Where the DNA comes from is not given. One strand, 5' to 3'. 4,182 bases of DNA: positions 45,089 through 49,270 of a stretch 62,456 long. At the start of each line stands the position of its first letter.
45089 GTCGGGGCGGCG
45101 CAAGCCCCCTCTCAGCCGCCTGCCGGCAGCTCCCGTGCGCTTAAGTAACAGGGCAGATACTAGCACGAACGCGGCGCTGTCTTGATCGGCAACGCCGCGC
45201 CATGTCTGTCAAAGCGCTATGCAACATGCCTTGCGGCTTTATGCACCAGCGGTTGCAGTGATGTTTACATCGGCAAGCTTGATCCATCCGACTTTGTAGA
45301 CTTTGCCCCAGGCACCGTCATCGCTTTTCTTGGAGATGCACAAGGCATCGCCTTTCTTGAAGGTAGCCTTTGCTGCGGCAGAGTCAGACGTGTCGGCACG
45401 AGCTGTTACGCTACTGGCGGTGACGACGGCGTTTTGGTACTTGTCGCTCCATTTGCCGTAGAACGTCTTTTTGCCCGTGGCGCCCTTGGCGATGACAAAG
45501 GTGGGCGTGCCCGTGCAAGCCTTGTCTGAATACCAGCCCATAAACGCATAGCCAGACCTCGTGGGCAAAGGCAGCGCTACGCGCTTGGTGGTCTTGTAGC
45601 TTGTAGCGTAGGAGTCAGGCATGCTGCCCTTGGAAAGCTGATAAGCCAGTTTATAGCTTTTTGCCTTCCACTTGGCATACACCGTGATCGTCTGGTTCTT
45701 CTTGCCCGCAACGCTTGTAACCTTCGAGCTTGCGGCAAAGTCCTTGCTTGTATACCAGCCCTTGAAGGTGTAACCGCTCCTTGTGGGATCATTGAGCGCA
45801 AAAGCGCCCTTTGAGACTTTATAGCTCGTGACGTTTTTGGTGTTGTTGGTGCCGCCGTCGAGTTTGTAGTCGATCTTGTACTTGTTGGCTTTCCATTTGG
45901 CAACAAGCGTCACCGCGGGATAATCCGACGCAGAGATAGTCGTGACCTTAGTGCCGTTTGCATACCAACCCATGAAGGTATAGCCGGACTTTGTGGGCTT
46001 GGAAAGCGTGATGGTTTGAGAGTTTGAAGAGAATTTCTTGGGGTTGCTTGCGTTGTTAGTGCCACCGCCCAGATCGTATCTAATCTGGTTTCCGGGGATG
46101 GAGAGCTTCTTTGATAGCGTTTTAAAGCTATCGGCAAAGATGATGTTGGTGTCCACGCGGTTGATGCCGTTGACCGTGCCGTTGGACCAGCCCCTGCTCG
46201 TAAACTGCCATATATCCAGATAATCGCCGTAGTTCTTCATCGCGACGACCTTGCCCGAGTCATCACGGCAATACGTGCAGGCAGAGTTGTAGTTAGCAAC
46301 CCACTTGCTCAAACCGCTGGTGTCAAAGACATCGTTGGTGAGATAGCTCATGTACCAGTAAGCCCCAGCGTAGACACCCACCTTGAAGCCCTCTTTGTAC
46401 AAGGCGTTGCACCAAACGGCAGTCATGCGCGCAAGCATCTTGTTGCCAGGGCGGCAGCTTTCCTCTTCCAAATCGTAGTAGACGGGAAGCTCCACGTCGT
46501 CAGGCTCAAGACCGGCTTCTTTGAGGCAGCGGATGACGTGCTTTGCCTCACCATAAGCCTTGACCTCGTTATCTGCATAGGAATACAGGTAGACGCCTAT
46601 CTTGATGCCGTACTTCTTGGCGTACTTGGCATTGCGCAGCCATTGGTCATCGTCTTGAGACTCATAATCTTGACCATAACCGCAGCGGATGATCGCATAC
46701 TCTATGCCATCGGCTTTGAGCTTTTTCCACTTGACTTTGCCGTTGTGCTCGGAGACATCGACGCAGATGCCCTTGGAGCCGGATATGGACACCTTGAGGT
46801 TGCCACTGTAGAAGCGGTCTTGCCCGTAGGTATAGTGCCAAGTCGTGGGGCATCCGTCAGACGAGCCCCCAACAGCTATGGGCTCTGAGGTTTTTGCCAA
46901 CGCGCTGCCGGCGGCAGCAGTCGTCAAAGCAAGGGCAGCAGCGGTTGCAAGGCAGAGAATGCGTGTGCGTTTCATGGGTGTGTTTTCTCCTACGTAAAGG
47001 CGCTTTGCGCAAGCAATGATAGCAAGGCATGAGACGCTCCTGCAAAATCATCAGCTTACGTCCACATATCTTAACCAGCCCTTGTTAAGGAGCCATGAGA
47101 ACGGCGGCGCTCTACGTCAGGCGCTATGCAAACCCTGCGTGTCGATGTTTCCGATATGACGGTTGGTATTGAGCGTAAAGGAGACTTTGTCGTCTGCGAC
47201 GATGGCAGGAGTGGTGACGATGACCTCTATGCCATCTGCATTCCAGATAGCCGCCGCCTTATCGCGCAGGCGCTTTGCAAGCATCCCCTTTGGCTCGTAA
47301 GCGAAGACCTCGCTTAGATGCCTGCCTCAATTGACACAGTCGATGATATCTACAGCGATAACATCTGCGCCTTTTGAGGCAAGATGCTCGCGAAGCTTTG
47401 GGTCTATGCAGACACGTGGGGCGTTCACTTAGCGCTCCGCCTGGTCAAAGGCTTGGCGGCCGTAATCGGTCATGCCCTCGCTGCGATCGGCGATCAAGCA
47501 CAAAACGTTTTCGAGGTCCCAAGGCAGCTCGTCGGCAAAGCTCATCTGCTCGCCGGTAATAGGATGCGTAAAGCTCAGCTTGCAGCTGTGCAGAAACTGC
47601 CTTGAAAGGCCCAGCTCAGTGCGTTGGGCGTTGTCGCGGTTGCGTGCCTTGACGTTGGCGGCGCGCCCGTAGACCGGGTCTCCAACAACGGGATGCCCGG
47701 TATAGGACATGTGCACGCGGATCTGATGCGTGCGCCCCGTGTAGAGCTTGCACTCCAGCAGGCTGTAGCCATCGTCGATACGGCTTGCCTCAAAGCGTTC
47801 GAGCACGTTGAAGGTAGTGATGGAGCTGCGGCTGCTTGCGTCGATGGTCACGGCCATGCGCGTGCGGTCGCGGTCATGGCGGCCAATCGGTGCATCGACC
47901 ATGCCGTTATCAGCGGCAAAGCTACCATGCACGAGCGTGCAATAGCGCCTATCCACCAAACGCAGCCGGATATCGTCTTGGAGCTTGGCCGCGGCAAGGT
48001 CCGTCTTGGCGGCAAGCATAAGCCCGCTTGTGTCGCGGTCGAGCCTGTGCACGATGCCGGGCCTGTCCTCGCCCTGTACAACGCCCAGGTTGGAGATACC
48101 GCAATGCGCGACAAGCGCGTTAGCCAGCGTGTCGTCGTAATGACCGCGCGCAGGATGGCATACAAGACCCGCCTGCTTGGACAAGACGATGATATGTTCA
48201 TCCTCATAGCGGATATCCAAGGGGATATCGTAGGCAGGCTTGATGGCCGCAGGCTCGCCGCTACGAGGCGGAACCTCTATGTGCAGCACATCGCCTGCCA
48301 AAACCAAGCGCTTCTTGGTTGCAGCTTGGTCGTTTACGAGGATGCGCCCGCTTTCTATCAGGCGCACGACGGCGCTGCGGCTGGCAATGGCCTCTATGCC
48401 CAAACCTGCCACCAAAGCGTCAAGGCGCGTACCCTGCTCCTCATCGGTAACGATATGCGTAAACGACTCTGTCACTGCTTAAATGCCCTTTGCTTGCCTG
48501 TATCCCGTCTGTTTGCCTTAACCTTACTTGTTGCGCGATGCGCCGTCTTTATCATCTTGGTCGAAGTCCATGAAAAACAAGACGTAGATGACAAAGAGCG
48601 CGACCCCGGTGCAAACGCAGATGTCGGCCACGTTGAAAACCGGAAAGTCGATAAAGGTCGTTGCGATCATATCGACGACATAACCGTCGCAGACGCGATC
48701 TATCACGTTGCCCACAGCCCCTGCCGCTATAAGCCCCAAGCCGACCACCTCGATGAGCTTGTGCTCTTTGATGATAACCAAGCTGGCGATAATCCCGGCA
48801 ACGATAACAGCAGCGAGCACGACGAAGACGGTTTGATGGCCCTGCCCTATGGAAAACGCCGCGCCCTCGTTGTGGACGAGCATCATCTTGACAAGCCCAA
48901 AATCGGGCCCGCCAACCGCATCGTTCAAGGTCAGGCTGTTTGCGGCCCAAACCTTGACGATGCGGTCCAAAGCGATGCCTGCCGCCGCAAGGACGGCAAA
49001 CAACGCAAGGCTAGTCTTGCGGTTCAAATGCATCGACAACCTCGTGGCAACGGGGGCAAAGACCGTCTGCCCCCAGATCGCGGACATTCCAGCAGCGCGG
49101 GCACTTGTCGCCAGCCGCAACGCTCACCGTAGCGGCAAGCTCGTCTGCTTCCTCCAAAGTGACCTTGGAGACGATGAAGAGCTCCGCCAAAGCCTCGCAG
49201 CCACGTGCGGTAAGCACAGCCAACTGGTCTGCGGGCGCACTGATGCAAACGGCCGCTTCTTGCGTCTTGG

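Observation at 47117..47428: Unannotated selenoprotein gene: thioredoxin-fold ORF with a C-V-N-U motif and a textbook SECIS, coupled to rluD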

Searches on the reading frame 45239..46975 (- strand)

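Call 20: search_protein_families(library=pfam, proteins=[window:45239-46975:-], max_evalue=0.00001)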
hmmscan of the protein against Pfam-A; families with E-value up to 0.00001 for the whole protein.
window:45239-46975:- (578 aa): 2 families
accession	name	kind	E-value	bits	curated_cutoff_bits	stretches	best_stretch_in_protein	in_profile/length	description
PF09479.16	Flg_new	-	2.7e-32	111.1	27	3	366-435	1-65/65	Listeria-Bacteroides repeat domain (List_Bact_rpt)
PF01183.26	Glyco_hydro_25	-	1.8e-22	81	27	1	72-266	1-179/180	Glycosyl hydrolases family 25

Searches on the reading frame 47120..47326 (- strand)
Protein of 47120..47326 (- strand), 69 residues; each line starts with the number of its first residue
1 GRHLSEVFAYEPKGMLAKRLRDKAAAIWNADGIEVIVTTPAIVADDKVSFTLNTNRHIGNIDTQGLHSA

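Call 35: search_protein_representatives(alignment_id=A3)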
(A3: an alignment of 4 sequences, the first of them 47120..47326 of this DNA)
Query: 4 sequences, 65 profile positions. Proteins with E-value up to 0.001 (for the whole library): 32; up to 1e-10: 1; up to 1e-30: 0. The best 32 are listed.
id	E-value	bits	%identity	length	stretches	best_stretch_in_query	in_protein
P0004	3.6e-17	77.7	-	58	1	9-65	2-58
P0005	2.7e-08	49.3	-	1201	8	13-50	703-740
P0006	1.7e-07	46.7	-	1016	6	4-32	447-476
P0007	2.2e-07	46.4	-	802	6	5-34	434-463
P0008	4.2e-07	45.5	-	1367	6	5-38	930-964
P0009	5.0e-07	45.3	-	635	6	6-44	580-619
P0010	4.4e-06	42.2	-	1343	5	7-52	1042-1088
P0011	6.1e-06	41.8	-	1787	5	5-28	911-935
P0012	8.7e-06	41.3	-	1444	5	5-35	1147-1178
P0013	9.1e-06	41.2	-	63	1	11-65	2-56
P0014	1.4e-05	40.6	-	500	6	16-31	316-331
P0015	1.7e-05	40.3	-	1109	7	6-30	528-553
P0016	2.8e-05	39.7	-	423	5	5-29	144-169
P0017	3.8e-05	39.2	-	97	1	12-50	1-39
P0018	5.4e-05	38.7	-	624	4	5-38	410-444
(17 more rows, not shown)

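Call 37: find_encoding_contigs(protein=P0004, flank=3000, max_places=5)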
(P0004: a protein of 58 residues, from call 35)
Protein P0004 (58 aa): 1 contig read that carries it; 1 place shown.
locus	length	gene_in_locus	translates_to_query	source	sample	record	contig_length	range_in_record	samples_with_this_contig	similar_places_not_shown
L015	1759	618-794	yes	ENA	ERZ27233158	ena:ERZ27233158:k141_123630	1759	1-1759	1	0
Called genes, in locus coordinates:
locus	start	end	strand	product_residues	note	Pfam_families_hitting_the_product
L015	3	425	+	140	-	?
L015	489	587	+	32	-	-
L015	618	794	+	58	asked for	-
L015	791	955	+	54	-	-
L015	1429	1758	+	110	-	?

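Call 38: find_encoding_contigs(protein=P0013, flank=3000, max_places=5)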
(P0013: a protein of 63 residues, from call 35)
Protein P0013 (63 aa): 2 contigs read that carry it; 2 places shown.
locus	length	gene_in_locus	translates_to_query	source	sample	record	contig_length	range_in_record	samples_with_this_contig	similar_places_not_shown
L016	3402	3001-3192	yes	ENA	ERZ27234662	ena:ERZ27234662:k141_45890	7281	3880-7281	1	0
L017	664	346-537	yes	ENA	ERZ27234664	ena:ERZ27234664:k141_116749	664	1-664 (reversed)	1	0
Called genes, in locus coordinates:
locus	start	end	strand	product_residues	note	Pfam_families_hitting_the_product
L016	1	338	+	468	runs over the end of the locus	PF09587:PGA_cap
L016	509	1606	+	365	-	PF02754:CCG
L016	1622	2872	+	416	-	PF07992:Pyr_redox_2, PF13738:Pyr_redox_3 (faint), PF00070:Pyr_redox (weak)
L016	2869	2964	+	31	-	-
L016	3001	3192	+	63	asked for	-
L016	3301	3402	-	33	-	?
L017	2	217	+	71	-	?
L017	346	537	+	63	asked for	-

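Call 39: find_encoding_contigs(protein=P0017, flank=3000, max_places=5)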
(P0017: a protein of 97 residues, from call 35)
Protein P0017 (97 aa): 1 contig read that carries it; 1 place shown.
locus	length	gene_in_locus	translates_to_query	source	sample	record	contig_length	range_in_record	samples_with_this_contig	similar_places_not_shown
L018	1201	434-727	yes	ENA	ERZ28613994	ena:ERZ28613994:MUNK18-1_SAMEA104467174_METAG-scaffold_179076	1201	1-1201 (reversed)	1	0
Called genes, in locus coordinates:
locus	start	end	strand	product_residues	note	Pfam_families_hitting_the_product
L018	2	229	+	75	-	?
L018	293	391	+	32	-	-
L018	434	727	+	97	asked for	-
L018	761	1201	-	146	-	?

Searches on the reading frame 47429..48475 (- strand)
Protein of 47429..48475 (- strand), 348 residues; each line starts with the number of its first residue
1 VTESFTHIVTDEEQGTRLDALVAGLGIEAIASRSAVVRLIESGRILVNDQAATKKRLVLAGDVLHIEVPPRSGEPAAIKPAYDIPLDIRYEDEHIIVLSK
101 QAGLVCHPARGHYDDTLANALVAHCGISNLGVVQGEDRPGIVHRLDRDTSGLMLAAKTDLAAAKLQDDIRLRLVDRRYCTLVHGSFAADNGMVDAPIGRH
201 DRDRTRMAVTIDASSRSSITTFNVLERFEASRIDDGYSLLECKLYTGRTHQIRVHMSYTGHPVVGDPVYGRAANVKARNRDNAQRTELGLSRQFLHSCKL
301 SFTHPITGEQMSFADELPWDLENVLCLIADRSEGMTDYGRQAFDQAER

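Call 20: search_protein_families(library=pfam, proteins=[window:47429-48475:-], max_evalue=0.00001)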
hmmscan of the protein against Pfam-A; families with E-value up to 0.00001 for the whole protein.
window:47429-48475:- (348 aa): 1 family
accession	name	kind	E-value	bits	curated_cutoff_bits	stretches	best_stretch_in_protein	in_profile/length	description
PF00849.27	PseudoU_synth_2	-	1.3e-29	103.8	26.8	1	94-257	1-151/152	RNA pseudouridylate synthase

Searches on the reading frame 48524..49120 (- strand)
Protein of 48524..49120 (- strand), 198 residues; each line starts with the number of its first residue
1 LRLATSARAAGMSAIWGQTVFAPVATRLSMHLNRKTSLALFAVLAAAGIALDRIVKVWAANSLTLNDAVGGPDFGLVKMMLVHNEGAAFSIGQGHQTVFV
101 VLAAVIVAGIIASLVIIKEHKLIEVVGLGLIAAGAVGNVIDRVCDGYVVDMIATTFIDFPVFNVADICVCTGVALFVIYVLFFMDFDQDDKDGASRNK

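Call 20: search_protein_families(library=pfam, proteins=[window:48524-49120:-], max_evalue=0.00001)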
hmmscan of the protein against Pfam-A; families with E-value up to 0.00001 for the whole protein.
window:48524-49120:- (198 aa): 1 family
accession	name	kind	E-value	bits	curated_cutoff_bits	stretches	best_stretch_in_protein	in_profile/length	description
PF01252.23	Peptidase_A8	-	6.4e-34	117.6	25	1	45-182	2-142/142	Signal peptidase (SPase) II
